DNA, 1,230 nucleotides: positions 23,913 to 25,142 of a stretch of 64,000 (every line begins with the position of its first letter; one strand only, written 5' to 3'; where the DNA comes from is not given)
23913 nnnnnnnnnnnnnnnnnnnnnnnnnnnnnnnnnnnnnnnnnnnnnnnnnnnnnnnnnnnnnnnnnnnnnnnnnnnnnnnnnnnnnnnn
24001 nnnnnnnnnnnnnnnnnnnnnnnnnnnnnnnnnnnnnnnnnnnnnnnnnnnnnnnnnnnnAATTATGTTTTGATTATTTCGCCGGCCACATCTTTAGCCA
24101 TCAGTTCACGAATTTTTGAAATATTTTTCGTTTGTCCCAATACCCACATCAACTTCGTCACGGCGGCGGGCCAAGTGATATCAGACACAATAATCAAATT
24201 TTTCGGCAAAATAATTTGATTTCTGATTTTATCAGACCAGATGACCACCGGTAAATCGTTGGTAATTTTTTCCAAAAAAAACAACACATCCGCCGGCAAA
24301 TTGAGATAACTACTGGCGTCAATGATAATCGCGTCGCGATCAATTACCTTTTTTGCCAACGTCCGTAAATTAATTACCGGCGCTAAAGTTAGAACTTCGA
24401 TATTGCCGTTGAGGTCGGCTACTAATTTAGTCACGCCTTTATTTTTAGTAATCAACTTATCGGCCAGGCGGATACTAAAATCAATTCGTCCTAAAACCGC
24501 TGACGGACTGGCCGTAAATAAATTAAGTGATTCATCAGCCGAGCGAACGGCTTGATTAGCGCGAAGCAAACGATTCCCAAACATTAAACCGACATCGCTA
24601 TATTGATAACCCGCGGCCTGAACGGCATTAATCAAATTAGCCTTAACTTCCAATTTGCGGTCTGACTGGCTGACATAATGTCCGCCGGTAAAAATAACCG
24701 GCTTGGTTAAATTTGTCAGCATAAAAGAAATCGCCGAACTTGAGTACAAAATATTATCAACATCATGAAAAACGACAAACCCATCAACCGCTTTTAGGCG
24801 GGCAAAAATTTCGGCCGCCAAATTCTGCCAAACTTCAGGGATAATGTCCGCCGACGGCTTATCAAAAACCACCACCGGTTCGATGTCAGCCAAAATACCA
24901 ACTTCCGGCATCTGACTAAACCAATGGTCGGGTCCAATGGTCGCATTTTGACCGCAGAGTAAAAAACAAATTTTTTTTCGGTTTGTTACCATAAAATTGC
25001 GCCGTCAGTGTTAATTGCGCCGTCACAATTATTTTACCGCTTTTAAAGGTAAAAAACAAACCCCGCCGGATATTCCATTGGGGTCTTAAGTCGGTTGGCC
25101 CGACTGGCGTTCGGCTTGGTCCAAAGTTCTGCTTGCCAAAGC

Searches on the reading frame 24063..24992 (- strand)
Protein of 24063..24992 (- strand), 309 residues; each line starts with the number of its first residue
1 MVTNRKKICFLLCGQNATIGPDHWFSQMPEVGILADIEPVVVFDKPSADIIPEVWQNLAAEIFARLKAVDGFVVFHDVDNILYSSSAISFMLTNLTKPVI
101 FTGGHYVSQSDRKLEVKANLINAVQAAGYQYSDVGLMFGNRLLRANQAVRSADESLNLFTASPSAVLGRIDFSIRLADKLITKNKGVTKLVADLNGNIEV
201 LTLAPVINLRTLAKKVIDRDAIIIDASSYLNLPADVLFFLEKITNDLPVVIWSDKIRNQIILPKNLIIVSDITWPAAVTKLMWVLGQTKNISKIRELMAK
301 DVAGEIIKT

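Call 48: search_protein_families(library=pfam, proteins=[window:24063-24992:-], max_evalue=0.001)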
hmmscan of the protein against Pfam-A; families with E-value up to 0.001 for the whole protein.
window:24063-24992:- (309 aa): 2 families
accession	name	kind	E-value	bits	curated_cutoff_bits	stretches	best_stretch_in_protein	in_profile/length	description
PF00710.25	Asparaginase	-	4.3e-27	95.3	22.5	1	19-176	26-187/193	Asparaginase, N-terminal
PF17763.6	Asparaginase_C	-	3.4e-06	27.4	34.6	1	199-298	3-114/114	Glutaminase/Asparaginase C-terminal domain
